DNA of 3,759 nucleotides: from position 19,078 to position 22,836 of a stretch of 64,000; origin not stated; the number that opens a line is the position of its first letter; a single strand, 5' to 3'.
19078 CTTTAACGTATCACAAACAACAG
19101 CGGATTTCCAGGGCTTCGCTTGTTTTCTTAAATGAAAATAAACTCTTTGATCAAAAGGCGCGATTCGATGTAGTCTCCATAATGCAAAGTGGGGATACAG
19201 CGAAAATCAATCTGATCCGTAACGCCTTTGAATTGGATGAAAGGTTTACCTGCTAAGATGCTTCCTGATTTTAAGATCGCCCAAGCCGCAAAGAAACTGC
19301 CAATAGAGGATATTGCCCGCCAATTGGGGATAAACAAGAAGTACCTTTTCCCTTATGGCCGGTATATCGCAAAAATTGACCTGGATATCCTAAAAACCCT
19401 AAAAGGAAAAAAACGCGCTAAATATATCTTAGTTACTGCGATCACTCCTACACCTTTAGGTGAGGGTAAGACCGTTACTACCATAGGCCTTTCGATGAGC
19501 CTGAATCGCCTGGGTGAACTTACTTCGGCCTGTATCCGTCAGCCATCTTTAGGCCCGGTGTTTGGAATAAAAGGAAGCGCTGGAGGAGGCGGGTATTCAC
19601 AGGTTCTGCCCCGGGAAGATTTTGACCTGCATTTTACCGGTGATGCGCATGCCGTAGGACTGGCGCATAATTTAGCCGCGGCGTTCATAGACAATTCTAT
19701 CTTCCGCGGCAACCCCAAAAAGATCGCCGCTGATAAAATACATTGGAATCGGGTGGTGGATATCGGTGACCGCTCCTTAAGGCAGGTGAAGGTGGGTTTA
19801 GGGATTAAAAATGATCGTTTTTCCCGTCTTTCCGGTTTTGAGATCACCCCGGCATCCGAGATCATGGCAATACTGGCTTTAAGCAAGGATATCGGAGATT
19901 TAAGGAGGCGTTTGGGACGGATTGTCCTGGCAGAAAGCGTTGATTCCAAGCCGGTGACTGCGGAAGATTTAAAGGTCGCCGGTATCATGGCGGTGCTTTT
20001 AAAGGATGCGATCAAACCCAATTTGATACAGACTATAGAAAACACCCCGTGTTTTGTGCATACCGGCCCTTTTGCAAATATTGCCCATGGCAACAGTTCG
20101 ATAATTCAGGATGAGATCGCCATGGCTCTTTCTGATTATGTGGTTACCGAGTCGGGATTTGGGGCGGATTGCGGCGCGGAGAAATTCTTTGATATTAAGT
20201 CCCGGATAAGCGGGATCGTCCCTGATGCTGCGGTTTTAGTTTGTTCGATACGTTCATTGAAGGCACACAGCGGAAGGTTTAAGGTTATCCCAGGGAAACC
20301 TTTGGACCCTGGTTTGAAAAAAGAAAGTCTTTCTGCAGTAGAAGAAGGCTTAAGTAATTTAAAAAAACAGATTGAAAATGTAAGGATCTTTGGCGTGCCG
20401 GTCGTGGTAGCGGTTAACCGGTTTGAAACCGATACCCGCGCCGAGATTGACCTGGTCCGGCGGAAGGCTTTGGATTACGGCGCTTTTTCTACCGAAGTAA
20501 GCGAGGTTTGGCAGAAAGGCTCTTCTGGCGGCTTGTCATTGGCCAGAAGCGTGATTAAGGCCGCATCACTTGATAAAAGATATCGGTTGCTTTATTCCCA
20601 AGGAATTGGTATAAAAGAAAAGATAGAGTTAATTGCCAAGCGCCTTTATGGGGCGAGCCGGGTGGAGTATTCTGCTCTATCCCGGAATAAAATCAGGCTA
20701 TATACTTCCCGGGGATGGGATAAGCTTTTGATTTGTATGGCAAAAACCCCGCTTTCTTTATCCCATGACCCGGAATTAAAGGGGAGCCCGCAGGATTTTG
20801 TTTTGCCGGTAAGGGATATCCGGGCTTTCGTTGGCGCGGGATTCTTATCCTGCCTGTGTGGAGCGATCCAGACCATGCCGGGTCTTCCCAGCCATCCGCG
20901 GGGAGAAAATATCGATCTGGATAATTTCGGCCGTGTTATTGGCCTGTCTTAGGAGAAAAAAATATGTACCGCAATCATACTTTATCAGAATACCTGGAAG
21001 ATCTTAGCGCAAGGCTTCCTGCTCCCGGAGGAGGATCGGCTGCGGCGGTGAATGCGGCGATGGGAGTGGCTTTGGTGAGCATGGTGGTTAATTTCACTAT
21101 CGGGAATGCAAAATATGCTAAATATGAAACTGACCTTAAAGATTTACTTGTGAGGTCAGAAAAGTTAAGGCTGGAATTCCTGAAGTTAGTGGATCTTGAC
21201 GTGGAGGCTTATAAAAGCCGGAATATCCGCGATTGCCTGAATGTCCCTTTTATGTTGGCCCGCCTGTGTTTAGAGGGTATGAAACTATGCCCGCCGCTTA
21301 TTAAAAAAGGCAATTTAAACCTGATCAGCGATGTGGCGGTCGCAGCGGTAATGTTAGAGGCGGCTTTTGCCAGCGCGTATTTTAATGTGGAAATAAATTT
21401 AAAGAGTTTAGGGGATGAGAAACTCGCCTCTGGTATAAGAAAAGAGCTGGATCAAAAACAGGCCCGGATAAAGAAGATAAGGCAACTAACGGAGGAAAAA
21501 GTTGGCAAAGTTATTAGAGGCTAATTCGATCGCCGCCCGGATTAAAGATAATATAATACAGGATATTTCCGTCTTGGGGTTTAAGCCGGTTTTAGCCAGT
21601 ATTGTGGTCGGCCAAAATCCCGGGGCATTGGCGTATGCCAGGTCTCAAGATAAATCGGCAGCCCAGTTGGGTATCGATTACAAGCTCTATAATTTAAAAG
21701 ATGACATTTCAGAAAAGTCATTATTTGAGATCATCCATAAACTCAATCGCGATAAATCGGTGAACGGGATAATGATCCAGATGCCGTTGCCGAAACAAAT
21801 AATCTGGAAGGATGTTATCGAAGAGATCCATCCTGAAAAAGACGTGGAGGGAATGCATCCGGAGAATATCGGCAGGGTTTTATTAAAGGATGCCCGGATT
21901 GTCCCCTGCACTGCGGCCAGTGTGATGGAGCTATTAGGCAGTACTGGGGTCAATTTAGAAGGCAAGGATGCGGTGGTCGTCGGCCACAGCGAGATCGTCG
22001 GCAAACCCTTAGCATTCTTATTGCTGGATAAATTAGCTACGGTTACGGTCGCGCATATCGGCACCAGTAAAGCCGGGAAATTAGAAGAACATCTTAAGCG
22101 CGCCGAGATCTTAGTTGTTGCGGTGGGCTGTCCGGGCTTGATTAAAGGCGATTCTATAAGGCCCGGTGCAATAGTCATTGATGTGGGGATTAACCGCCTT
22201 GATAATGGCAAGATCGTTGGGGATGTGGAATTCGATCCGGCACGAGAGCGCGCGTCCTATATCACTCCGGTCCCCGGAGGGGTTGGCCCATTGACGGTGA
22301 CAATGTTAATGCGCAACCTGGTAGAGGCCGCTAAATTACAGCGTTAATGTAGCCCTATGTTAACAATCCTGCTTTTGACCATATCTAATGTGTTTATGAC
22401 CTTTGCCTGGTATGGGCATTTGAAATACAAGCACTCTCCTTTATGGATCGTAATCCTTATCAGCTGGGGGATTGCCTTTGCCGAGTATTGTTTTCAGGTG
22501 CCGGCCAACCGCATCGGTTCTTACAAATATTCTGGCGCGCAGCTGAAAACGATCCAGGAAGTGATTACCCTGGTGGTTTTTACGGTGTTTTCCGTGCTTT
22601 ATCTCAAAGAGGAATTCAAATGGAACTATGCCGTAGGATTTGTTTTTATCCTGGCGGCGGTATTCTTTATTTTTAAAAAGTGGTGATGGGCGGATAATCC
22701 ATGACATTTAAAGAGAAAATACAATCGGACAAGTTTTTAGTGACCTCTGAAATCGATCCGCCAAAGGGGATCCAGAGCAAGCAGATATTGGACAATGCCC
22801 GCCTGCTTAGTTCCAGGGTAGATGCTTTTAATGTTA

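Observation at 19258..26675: Compact Wood-Ljungdahl block with non-canonical partners: DUF486 membrane protein instead of MetV, an LpdA/Nox-like flavoprotein lacking its NAD(P)H motif, and a stand-alone acsB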

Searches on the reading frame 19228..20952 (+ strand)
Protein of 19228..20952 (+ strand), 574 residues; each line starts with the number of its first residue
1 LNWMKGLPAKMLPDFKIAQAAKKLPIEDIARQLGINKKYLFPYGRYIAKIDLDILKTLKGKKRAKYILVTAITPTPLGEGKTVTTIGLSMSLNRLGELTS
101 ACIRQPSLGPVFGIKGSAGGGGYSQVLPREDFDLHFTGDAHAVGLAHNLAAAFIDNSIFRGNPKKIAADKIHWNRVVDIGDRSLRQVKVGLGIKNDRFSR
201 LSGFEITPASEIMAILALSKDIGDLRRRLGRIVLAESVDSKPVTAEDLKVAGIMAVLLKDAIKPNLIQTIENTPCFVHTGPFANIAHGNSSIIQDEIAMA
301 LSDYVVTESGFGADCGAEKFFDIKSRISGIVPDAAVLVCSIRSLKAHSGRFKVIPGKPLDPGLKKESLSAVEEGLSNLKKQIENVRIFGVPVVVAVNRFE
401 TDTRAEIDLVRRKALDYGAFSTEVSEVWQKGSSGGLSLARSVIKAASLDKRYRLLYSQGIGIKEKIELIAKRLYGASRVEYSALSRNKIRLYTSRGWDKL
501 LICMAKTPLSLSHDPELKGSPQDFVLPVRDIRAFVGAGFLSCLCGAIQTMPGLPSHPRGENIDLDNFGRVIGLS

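Call 3: search_protein_families(library=pfam, proteins=[window:19228-20952:+], max_evalue=0.01)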
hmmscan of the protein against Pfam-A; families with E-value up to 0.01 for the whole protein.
window:19228-20952:+ (574 aa): 1 family
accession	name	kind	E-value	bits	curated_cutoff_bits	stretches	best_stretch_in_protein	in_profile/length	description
PF01268.25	FTHFS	-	7.1e-233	774.3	27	1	14-574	3-556/556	Formate--tetrahydrofolate ligase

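Call 4: search_protein_families(library=ncbifam, proteins=[window:19228-20952:+], max_evalue=0.01)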
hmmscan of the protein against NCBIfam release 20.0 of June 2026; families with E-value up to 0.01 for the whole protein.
window:19228-20952:+ (574 aa): 3 families
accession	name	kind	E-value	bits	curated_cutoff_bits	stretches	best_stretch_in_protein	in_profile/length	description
NF010030.0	PRK13505.1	equivalog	2.1e-220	732.9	652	1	11-573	2-556/557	formate--tetrahydrofolate ligase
NF010031.0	PRK13506.1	equivalog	1.4e-217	723.6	800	1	11-574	1-578/578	formate--tetrahydrofolate ligase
NF010032.0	PRK13507.1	equivalog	1.4e-178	594.7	938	1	10-573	6-586/587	formate--tetrahydrofolate ligase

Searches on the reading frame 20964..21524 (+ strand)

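Call 3: search_protein_families(library=pfam, proteins=[window:20964-21524:+], max_evalue=0.01)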
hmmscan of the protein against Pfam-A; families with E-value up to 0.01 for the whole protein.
window:20964-21524:+ (186 aa): 1 family
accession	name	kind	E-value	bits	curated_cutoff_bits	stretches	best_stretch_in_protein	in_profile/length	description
PF04961.17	FTCD_C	-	2.7e-47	161.3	24.5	2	6-84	1-79/182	Formiminotransferase-cyclodeaminase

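Call 4: search_protein_families(library=ncbifam, proteins=[window:20964-21524:+], max_evalue=0.01)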
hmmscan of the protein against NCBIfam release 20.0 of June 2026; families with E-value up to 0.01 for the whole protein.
window:20964-21524:+ (186 aa): 1 family
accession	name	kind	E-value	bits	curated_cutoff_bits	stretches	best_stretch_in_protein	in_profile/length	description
NF045657.1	MthfCyhylaseFchA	equivalog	6.3e-43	146.7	275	2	1-84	1-84/207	methenyltetrahydrofolate cyclohydrolase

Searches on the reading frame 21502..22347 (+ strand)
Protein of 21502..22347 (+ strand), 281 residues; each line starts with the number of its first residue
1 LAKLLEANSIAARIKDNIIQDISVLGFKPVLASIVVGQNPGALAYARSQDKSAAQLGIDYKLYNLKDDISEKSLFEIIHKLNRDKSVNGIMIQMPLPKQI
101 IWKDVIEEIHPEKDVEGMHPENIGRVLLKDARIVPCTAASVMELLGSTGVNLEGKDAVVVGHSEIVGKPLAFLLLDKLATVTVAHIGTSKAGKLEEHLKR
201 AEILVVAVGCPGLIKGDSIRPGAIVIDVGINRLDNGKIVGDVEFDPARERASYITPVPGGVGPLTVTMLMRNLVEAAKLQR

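Call 3: search_protein_families(library=pfam, proteins=[window:21502-22347:+], max_evalue=0.01)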
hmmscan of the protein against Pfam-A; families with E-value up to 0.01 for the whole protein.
window:21502-22347:+ (281 aa): 2 families
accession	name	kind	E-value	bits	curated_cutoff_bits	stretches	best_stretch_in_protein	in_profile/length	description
PF02882.25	THF_DHG_CYH_C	-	6.6e-63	211.2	27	1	119-280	1-159/160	Tetrahydrofolate dehydrogenase/cyclohydrolase, NAD(P)-binding domain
PF00763.28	THF_DHG_CYH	-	3.1e-30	105.2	32.8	1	6-116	2-115/115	Tetrahydrofolate dehydrogenase/cyclohydrolase, catalytic domain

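Call 4: search_protein_families(library=ncbifam, proteins=[window:21502-22347:+], max_evalue=0.01)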
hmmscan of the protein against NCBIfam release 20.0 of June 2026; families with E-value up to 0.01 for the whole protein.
window:21502-22347:+ (281 aa): 30 families (the best 25 are shown)
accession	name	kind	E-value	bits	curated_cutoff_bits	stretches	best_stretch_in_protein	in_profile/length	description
NF008058.0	PRK10792.1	equivalog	5.3e-94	314.4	355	1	2-278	3-280/285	bifunctional methylenetetrahydrofolate dehydrogenase/methenyltetrahydrofolate cyclohydrolase FolD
NF010787.0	PRK14191.1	equivalog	1.3e-89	300.1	423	1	3-280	2-280/285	bifunctional methylenetetrahydrofolate dehydrogenase/methenyltetrahydrofolate cyclohydrolase FolD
NF010786.0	PRK14189.1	subfamily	1.6e-88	296.5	421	1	2-278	3-279/285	bifunctional methylenetetrahydrofolate dehydrogenase/methenyltetrahydrofolate cyclohydrolase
NF010776.0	PRK14179.1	equivalog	2.2e-85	286.2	445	1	1-278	1-279/284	bifunctional methylenetetrahydrofolate dehydrogenase/methenyltetrahydrofolate cyclohydrolase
NF010770.0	PRK14173.1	equivalog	8.2e-85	284.5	411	1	2-281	3-282/287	bifunctional 5,10-methylene-tetrahydrofolate dehydrogenase/ 5,10-methylene-tetrahydrofolate cyclohydrolase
NF010785.0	PRK14188.1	subfamily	8.5e-83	277.7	396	1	4-278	5-287/297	bifunctional methylenetetrahydrofolate dehydrogenase/methenyltetrahydrofolate cyclohydrolase FolD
NF010773.0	PRK14176.1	equivalog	1.6e-82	277.1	437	1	3-278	9-284/287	bifunctional 5,10-methylene-tetrahydrofolate dehydrogenase/ 5,10-methylene-tetrahydrofolate cyclohydrolase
NF010780.0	PRK14183.1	equivalog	9.4e-82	274.4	480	1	3-279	2-279/283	bifunctional 5,10-methylene-tetrahydrofolate dehydrogenase/ 5,10-methylene-tetrahydrofolate cyclohydrolase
NF010783.0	PRK14186.1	equivalog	1.2e-81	274.1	333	1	7-276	11-281/297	bifunctional methylenetetrahydrofolate dehydrogenase/methenyltetrahydrofolate cyclohydrolase FolD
NF010764.0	PRK14167.1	subfamily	1.7e-80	270.4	477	1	1-280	1-289/297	bifunctional 5,10-methylene-tetrahydrofolate dehydrogenase/ 5,10-methylene-tetrahydrofolate cyclohydrolase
NF010769.0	PRK14172.1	equivalog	1.9e-80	270.1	392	1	1-276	1-276/278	bifunctional 5,10-methylene-tetrahydrofolate dehydrogenase/ 5,10-methylene-tetrahydrofolate cyclohydrolase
NF010772.0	PRK14175.1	equivalog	8.1e-80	268.1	459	1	2-281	3-282/286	bifunctional methylenetetrahydrofolate dehydrogenase/methenyltetrahydrofolate cyclohydrolase FolD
NF010763.0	PRK14166.1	equivalog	2.1e-79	266.5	501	1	4-278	3-278/282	bifunctional 5,10-methylene-tetrahydrofolate dehydrogenase/ 5,10-methylene-tetrahydrofolate cyclohydrolase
NF010767.0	PRK14170.1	equivalog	2e-77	260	559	1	1-278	1-278/284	bifunctional methylenetetrahydrofolate dehydrogenase/methenyltetrahydrofolate cyclohydrolase FolD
NF010781.0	PRK14184.1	equivalog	4.9e-77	258.8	438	1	7-278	10-281/286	bifunctional 5,10-methylene-tetrahydrofolate dehydrogenase/ 5,10-methylene-tetrahydrofolate cyclohydrolase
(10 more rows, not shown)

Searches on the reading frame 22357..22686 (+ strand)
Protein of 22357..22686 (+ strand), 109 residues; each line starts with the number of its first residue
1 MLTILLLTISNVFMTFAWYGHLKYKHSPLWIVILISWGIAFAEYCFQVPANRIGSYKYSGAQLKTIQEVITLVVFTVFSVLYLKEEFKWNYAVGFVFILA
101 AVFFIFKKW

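Call 3: search_protein_families(library=pfam, proteins=[window:22357-22686:+], max_evalue=0.01)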
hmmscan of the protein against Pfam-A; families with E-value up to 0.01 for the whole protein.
window:22357-22686:+ (109 aa): 1 family
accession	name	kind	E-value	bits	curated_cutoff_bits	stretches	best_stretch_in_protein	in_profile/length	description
PF04342.18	DMT_6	-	1.8e-49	166.8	25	1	3-106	1-104/104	Putative member of DMT superfamily (DUF486)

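Call 4: search_protein_families(library=ncbifam, proteins=[window:22357-22686:+], max_evalue=0.01)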
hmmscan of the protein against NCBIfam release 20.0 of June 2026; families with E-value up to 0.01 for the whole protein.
window:22357-22686:+ (109 aa): 0 families
